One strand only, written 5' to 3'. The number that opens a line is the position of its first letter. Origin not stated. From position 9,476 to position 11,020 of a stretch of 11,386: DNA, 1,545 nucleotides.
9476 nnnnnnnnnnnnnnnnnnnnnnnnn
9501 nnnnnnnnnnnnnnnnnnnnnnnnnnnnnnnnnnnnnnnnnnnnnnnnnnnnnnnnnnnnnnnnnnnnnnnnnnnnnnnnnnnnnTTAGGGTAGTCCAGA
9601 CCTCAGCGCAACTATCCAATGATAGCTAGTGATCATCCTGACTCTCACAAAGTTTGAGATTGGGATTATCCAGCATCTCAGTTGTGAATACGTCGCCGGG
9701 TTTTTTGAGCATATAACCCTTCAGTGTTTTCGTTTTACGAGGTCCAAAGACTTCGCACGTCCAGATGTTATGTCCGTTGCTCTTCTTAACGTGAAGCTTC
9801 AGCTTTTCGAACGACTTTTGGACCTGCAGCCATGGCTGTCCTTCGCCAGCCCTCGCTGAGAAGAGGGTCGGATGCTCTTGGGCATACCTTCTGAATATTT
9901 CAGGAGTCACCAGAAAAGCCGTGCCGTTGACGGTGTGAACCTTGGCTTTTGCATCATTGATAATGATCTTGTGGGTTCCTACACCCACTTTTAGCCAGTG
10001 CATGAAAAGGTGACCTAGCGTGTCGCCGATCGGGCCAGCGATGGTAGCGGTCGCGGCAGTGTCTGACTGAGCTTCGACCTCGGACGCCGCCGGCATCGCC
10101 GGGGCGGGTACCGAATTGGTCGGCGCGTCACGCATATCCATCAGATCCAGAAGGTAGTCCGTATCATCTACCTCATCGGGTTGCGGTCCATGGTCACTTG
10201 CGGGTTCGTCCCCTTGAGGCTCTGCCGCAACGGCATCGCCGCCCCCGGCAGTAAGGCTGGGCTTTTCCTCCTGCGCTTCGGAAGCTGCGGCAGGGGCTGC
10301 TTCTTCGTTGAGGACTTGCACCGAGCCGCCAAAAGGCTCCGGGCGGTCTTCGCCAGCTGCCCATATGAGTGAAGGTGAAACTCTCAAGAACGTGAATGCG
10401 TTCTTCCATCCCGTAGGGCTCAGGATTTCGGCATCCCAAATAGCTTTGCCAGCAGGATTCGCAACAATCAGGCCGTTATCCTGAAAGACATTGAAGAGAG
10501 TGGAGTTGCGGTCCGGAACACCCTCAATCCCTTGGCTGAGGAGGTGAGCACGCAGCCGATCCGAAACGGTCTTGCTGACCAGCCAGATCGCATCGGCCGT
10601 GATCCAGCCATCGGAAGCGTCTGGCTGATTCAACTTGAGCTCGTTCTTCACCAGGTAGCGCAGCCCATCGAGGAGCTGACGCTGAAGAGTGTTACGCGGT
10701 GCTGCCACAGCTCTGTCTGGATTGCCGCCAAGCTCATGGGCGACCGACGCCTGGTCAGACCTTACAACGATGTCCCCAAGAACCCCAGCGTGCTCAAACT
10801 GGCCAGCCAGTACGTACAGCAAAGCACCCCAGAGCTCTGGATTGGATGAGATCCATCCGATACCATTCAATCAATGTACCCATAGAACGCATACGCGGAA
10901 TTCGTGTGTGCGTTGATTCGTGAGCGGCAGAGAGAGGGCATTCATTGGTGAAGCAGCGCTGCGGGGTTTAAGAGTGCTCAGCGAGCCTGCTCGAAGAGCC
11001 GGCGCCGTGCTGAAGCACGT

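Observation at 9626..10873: Probable 5'-truncated relaxase-like gene with an acidic Ala/Pro-rich linker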

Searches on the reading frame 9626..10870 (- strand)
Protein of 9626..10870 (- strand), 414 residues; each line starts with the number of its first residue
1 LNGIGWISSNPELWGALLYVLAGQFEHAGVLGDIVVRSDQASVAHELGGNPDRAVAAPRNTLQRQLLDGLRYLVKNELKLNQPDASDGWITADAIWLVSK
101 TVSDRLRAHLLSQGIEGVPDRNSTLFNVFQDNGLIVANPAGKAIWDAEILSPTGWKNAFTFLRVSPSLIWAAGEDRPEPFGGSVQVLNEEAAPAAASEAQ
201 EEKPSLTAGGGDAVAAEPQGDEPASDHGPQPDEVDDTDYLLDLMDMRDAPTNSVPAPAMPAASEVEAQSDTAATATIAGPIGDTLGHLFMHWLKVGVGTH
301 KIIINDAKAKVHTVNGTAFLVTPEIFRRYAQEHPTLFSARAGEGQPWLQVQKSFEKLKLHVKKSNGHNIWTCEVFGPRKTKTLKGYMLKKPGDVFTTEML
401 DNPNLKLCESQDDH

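Call 3: search_protein_families(library=pfam, proteins=[window:9626-10870:-], max_evalue=0.01)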
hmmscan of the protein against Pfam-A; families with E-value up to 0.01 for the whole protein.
window:9626-10870:- (414 aa): 2 families
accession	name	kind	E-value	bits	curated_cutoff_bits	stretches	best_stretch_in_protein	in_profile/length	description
PF07515.17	TraI_2_C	-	1.4e-47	161.3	27.3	1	285-406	2-125/126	Putative conjugal transfer nickase/helicase TraI C-term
PF07514.17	TraI_2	-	1.5e-47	162.6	23.9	1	6-144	184-324/324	Putative helicase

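Call 6: find_homologous_proteins(query=window:9626-10870:-, max_evalue=0.00001)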
Query window:9626-10870:- (414 aa): 2214 proteins with E <= 0.00001 among 8000 candidates; the best 120 are listed.
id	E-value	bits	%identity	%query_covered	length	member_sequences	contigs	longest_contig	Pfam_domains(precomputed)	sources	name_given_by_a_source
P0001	4.2e-269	910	96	99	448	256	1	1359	PF07514.18,PF07515.18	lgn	-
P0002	1.6e-233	793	84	99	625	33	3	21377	PF07514.18,PF07515.18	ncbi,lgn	ncbi:TPA: MobH family relaxase [Pseudomonas aeruginosa]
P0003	1.1e-230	784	84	99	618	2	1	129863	PF07514.18,PF07515.18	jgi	-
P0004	1.7e-204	698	74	98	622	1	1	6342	PF07514.18,PF07515.18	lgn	-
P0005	1.9e-200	684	73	99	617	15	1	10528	PF07514.18,PF07515.18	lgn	-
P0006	1.0e-160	553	61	97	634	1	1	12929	PF07514.18,PF07515.18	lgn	-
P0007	1.2e-153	530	57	98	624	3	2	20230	PF07514.18,PF07515.18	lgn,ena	-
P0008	8.3e-152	524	56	98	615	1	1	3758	PF07514.18,PF07515.18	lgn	-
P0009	2.1e-150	519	58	98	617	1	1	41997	PF07514.18,PF07515.18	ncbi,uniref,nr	ncbi:hypothetical protein ALP05_04369 [Pseudomonas caricapapayae]|uniref:Relaxase n=1 Tax=Pseudomona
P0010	3.1e-147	509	58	98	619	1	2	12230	PF07514.18,PF07515.18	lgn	-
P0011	6.1e-132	459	50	99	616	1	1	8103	PF07514.18,PF07515.18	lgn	-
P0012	1.4e-127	444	50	99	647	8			PF07514.18,PF07515.18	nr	nr:MobH family relaxase [Pseudomonas amygdali]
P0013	9.8e-127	442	51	99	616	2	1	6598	PF07514.18,PF07515.18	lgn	-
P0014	6.2e-126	439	51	98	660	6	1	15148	PF07514.18,PF07515.18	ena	-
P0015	1.5e-124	434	51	98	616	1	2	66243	PF07514.18,PF07515.18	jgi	jgi:integrating conjugative element relaxase (TIGR03760 family)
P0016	3.1e-123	430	53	97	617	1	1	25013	PF07514.18,PF07515.18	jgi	jgi:integrating conjugative element relaxase (TIGR03760 family)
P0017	3.1e-123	430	52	98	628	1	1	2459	PF07514.18,PF07515.18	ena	-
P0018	3.1e-123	430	52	98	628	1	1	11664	PF07514.18,PF07515.18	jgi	jgi:integrating conjugative element relaxase (TIGR03760 family)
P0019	3.3e-123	430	52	98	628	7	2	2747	PF07514.18,PF07515.18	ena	-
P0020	3.7e-123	430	52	97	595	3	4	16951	PF07514.18,PF07515.18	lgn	-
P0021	5.3e-123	429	51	98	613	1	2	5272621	PF07514.18,PF07515.18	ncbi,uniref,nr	ncbi:TraI domain-containing protein [Xanthomonas arboricola pv. juglandis]|uniref:MobH family relaxa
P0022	5.6e-123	429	50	98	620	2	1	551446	PF07514.18,PF07515.18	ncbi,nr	ncbi:MobH family relaxase [Paraburkholderia aspalathi]|nr:MobH family relaxase [Paraburkholderia asp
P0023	8.3e-123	429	50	99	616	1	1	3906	PF07514.18,PF07515.18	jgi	jgi:integrating conjugative element relaxase (TIGR03760 family)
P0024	1.3e-122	428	53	97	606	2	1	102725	PF07514.18,PF07515.18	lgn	-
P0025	1.7e-122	428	51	98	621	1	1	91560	PF07514.18,PF07515.18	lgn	-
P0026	2.3e-122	427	52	98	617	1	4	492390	PF07514.18,PF07515.18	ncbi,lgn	-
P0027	2.8e-122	427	50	98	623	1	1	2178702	PF07514.18,PF07515.18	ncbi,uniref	ncbi:MobH family relaxase [Ralstonia pseudosolanacearum]|uniref:MobH family relaxase n=1 Tax=Ralston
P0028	3.6e-122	426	51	98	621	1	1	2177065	PF07514.18,PF07515.18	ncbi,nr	ncbi:TraI domain-containing protein (plasmid) [Ralstonia solanacearum]|nr:TraI domain-containing pro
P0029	3.9e-122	426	52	97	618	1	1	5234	PF07514.18,PF07515.18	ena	-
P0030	6.1e-122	426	51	98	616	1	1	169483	PF07514.18,PF07515.18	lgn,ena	-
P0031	6.2e-122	426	52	96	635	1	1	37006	PF07514.18,PF07515.18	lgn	-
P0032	7.3e-122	425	49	97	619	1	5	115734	PF07514.18,PF07515.18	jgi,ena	-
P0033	8.0e-122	425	51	97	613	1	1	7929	PF07514.18,PF07515.18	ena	-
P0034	8.0e-122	425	51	97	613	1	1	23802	PF07514.18,PF07515.18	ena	-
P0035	8.1e-122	425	51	98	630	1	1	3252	PF07514.18,PF07515.18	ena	-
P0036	8.5e-122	425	52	99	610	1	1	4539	PF07514.18,PF07515.18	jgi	jgi:integrating conjugative element relaxase (TIGR03760 family)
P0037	8.5e-122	425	52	98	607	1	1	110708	PF07514.18,PF07515.18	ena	-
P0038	9.0e-122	425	51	97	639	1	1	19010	PF07514.18,PF07515.18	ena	-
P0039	9.5e-122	425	51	98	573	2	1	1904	PF07514.18,PF07515.18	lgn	-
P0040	1.0e-121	425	51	97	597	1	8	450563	PF07514.18,PF07515.18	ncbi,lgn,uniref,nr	ncbi:TraI domain-containing protein [Burkholderia multivorans]|uniref:MobH family relaxase n=1 Tax=B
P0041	1.3e-121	425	51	99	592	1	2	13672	PF07514.18,PF07515.18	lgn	-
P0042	1.5e-121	424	50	98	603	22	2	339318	PF07514.18,PF07515.18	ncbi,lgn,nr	ncbi:TPA: TraI domain-containing protein [Salmonella enterica subsp. enterica serovar Agona]|nr:rela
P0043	1.7e-121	424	49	97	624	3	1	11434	PF07514.18,PF07515.18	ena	-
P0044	2.3e-121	424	50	97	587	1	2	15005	PF07514.18,PF07515.18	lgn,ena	-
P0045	2.4e-121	424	53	97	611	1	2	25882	PF07514.18,PF07515.18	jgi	-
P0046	2.6e-121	424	51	97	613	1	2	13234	PF07514.18,PF07515.18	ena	-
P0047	2.6e-121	424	50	98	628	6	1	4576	PF07514.18,PF07515.18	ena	-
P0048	3.3e-121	423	51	97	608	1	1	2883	PF07514.18,PF07515.18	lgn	-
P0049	3.3e-121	423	50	98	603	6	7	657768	PF07514.18,PF07515.18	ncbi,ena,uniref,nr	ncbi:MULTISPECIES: MobH family relaxase [Pseudomonadota]|uniref:Relaxase n=1 Tax=Azoarcus taiwanensi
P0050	3.8e-121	423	51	98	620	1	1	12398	PF07514.18,PF07515.18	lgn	-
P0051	4.1e-121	423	65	46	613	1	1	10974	PF07514.18,PF07515.18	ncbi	-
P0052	4.6e-121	423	48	98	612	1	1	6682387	PF07514.18,PF07515.18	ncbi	ncbi:MAG: MobH family relaxase [Burkholderiaceae bacterium]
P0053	4.8e-121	423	49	98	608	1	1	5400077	PF07514.18,PF07515.18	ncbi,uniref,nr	ncbi:relaxase [Azoarcus sp. DD4]|uniref:MobH family relaxase n=1 Tax=Azoarcus sp. DD4 TaxID=2027405 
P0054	5.0e-121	423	48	98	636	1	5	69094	PF07514.18,PF07515.18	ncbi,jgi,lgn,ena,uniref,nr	ncbi:relaxase [Pseudomonas luteola]|uniref:Relaxase n=1 Tax=Pseudomonas luteola TaxID=47886 RepID=A0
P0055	7.5e-121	422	50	97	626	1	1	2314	PF07514.18,PF07515.18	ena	-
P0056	8.4e-121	422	51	98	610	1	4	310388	PF07514.18,PF07515.18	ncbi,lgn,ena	-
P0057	8.6e-121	422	50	97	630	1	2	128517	PF07514.18,PF07515.18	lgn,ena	-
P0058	1.1e-120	422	49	99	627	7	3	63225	PF07514.18,PF07515.18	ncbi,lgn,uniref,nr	ncbi:MobH family relaxase [Burkholderia pseudomallei]|uniref:MobH family relaxase n=2 Tax=Burkholder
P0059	1.2e-120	421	51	98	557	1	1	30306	PF07514.18,PF07515.18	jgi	-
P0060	1.2e-120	421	50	98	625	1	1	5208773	PF07514.18,PF07515.18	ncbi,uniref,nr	ncbi:MobH family relaxase [Marinobacterium rhizophilum]|uniref:TraI domain-containing protein n=1 Ta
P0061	1.4e-120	421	50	98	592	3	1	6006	PF07514.18,PF07515.18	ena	-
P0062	1.4e-120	421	50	98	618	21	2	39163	PF07514.18,PF07515.18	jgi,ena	-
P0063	1.5e-120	421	49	98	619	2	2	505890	PF07514.18,PF07515.18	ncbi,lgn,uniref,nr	ncbi:MobH family relaxase [Castellaniella sp. S9]|uniref:MobH family relaxase n=1 Tax=Castellaniella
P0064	1.6e-120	421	50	98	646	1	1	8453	PF07514.18,PF07515.18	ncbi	-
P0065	2.0e-120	421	50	98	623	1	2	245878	PF07514.18,PF07515.18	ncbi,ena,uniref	ncbi:Pyruvate/2-oxoglutarate dehydrogenase complex, dihydrolipoamide acyltransferase (E2) component,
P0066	2.0e-120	421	51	97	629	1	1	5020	PF07514.18,PF07515.18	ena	-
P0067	2.0e-120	421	49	99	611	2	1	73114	PF07514.18,PF07515.18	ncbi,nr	ncbi:relaxase [Kosakonia cowanii]|nr:relaxase [Kosakonia cowanii]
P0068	2.1e-120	421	49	97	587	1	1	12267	PF07514.18,PF07515.18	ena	-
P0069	2.1e-120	421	50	98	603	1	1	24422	PF07514.18,PF07515.18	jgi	jgi:integrating conjugative element relaxase (TIGR03760 family)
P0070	2.2e-120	421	51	98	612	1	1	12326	PF07514.18,PF07515.18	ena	-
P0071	2.2e-120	421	51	97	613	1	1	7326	PF07514.18,PF07515.18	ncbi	-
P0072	2.3e-120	421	51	98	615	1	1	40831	PF07514.18,PF07515.18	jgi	jgi:integrating conjugative element relaxase (TIGR03760 family)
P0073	2.7e-120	420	51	98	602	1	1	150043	PF07514.18,PF07515.18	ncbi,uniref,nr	ncbi:MobH family relaxase [Billgrantia endophytica]|uniref:Relaxase n=1 Tax=Billgrantia endophytica 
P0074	2.9e-120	420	50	97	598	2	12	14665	PF07514.18,PF07515.18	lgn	-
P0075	2.9e-120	420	51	97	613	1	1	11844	PF07514.18,PF07515.18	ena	-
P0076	3.0e-120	420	50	97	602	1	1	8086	PF07514.18,PF07515.18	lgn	-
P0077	3.9e-120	420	48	97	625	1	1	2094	PF07514.18,PF07515.18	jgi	-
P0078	4.4e-120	420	49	98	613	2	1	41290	PF07514.18,PF07515.18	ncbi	-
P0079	4.6e-120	420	50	100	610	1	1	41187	PF07514.18,PF07515.18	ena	-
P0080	4.6e-120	420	51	97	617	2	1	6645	PF07514.18,PF07515.18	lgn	-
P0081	5.0e-120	419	50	98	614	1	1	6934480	PF07514.18,PF07515.18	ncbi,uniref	ncbi:MobH family relaxase [Pseudomonas sp. NA-150]|uniref:MobH family relaxase n=1 Tax=Pseudomonas s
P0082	5.1e-120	419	52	98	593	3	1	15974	PF07514.18,PF07515.18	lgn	-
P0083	5.9e-120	419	51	98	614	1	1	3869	PF07514.18,PF07515.18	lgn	-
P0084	6.7e-120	419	49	97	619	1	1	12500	PF07514.18,PF07515.18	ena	-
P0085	7.1e-120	419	51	98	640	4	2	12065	PF07514.18,PF07515.18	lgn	-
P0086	7.1e-120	419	50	97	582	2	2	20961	PF07514.18,PF07515.18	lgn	-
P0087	7.2e-120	419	47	99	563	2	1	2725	PF07514.18,PF07515.18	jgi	jgi:integrating conjugative element relaxase (TIGR03760 family)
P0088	8.1e-120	419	52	96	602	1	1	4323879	PF07514.18,PF07515.18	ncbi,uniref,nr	ncbi:MobH family relaxase [Alcaligenes aquatilis]|uniref:Relaxase n=1 Tax=Alcaligenes aquatilis TaxI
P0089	8.1e-120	419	48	98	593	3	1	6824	PF07514.18,PF07515.18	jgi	jgi:integrating conjugative element relaxase (TIGR03760 family)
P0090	8.6e-120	419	50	99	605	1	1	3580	PF07514.18,PF07515.18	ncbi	-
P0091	9.3e-120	419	50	98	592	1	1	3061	PF07514.18,PF07515.18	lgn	-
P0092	1.1e-119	418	65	44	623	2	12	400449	PF07514.18,PF07515.18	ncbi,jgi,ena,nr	ncbi:MAG: relaxase [Burkholderiales bacterium 70-64]|nr:MAG: relaxase [Burkholderiales bacterium 70-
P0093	1.1e-119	418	51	97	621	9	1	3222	PF07514.18,PF07515.18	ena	-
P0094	1.1e-119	418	51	98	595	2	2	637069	PF07514.18,PF07515.18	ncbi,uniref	ncbi:Pyruvate/2-oxoglutarate dehydrogenase complex, dihydrolipoamide acyltransferase (E2) component,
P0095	1.1e-119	418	51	97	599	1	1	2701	PF07514.18,PF07515.18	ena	-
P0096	1.2e-119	418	50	98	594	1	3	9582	PF07514.18,PF07515.18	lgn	-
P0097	1.2e-119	418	50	97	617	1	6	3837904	PF07514.18,PF07515.18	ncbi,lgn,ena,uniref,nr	ncbi:MobH family relaxase [Bordetella avium]|uniref:MobH family relaxase n=1 Tax=Bordetella avium Ta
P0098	1.2e-119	418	49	98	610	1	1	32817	PF07514.18,PF07515.18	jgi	jgi:integrating conjugative element relaxase (TIGR03760 family)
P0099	1.3e-119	418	51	98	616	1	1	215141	PF07514.18,PF07515.18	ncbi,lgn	-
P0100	1.3e-119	418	47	97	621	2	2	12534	PF07514.18,PF07515.18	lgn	-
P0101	1.4e-119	418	51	98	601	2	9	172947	PF07514.18,PF07515.18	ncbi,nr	ncbi:TPA: TraI domain-containing protein [Pseudomonas aeruginosa]|nr:relaxase [Pseudomonas aeruginos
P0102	1.5e-119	418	48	98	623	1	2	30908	PF07514.18,PF07515.18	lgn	-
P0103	1.6e-119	418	65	44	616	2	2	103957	PF07514.18,PF07515.18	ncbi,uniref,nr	ncbi:MobH family relaxase [Thauera propionica]|uniref:MobH family relaxase n=1 Tax=Thauera propionic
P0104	1.6e-119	418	50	98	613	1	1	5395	PF07514.18,PF07515.18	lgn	-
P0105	1.7e-119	418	50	98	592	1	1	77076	PF07514.18,PF07515.18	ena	-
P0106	2.0e-119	417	50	97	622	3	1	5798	PF07514.18,PF07515.18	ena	-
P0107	2.0e-119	417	51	97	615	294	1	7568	PF07514.18,PF07515.18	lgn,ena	-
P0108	2.1e-119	417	50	99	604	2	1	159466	PF07514.18,PF07515.18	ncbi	-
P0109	2.1e-119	417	50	98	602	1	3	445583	PF07514.18,PF07515.18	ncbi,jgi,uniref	ncbi:MobH family relaxase [Paraburkholderia agricolaris]|jgi:integrating conjugative element relaxas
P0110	2.2e-119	417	51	98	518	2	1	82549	PF07514.18,PF07515.18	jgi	jgi:hypothetical protein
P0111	2.3e-119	417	49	99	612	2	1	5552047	PF07514.18,PF07515.18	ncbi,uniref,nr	ncbi:MobH family relaxase [Serratia sp. 1D1416]|uniref:MobH family relaxase n=1 Tax=Serratia sp. 1D1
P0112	2.6e-119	417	51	98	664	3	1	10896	PF07514.18,PF07515.18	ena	-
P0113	2.6e-119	417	50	98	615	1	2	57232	PF07514.18,PF07515.18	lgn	-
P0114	2.8e-119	417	52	97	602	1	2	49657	PF07514.18,PF07515.18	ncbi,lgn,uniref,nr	ncbi:TraI domain-containing protein [Burkholderia multivorans]|uniref:MobH family relaxase n=1 Tax=B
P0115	3.0e-119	417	50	97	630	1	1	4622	PF07514.18,PF07515.18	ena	-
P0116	3.0e-119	417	48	98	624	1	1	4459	PF07514.18,PF07515.18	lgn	-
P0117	3.4e-119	417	50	97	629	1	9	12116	PF07514.18,PF07515.18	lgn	-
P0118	3.5e-119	417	52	97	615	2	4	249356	PF07514.18,PF07515.18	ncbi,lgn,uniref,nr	ncbi:MobH family relaxase [Lampropedia aestuarii]|uniref:MobH family relaxase n=1 Tax=Lampropedia ae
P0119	3.5e-119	417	49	97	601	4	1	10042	PF07514.18,PF07515.18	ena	-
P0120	3.6e-119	417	50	97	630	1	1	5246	PF07514.18,PF07515.18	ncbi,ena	-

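Call 8: find_encoding_contigs(protein=window:9626-10870:-, flank=10000, max_places=6)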
Protein window:9626-10870:- (414 aa): 25 contigs read that carry it; 6 places shown.
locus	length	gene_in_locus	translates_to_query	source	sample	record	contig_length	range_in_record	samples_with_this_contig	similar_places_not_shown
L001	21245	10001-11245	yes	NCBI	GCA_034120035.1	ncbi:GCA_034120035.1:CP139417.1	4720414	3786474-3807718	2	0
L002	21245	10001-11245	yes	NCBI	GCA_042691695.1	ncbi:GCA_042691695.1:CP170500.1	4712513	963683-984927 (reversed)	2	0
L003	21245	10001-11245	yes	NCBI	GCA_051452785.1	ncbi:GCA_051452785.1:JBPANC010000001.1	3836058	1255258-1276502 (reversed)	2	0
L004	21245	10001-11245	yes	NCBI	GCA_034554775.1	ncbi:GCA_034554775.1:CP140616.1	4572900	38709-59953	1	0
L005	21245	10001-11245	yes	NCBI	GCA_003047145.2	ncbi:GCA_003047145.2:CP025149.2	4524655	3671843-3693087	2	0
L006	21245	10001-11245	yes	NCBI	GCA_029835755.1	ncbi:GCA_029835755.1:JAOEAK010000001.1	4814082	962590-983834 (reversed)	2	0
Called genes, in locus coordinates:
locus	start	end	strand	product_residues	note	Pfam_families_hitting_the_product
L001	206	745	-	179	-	PF05598:DUF772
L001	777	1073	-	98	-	PF09722:Xre_MbcA_ParS_C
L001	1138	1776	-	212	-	PF00459:Inositol_P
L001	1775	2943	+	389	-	PF01527:HTH_Tnp_1, PF13384:HTH_23 (weak), PF13276:HTH_21, PF00665:rve, PF13333:rve_2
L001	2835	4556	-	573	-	PF00999:Na_H_Exchanger, PF02080:TrkA_C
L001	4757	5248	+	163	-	PF04608:PgpA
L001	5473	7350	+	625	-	PF00224:PK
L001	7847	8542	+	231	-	PF00589:Phage_integrase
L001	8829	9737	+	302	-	PF00892:EamA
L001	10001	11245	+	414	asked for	PF07514:TraI_2, PF07515:TraI_2_C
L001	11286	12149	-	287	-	PF20390:DUF6685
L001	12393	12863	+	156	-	PF02586:SRAP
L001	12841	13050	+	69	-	-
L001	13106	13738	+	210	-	PF00702:Hydrolase, PF13419:HAD_2, PF13242:Hydrolase_like (weak)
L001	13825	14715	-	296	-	PF00403:HMA (faint), PF01545:Cation_efflux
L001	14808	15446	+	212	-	PF00376:MerR, PF13411:MerR_1, PF09278:MerR-DNA-bind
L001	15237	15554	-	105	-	-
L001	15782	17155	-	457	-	PF00672:HAMP, PF00512:HisKA, PF02518:HATPase_c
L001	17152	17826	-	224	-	PF00072:Response_reg, PF00486:Trans_reg_C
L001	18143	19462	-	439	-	PF03573:OprD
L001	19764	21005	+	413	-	PF02321:OEP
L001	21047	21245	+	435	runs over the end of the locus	PF25917:BSH_RND (weak), PF25973:BSH_CzcB, PF25893:HH_CzcB, PF25954:Beta-barrel_RND_2, PF25967:RND-MFP_C (faint), PF25975:CzcB_C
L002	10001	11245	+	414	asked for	PF07514:TraI_2, PF07515:TraI_2_C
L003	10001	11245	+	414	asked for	PF07514:TraI_2, PF07515:TraI_2_C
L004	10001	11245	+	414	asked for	PF07514:TraI_2, PF07515:TraI_2_C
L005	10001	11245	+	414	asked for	PF07514:TraI_2, PF07515:TraI_2_C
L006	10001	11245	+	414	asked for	PF07514:TraI_2, PF07515:TraI_2_C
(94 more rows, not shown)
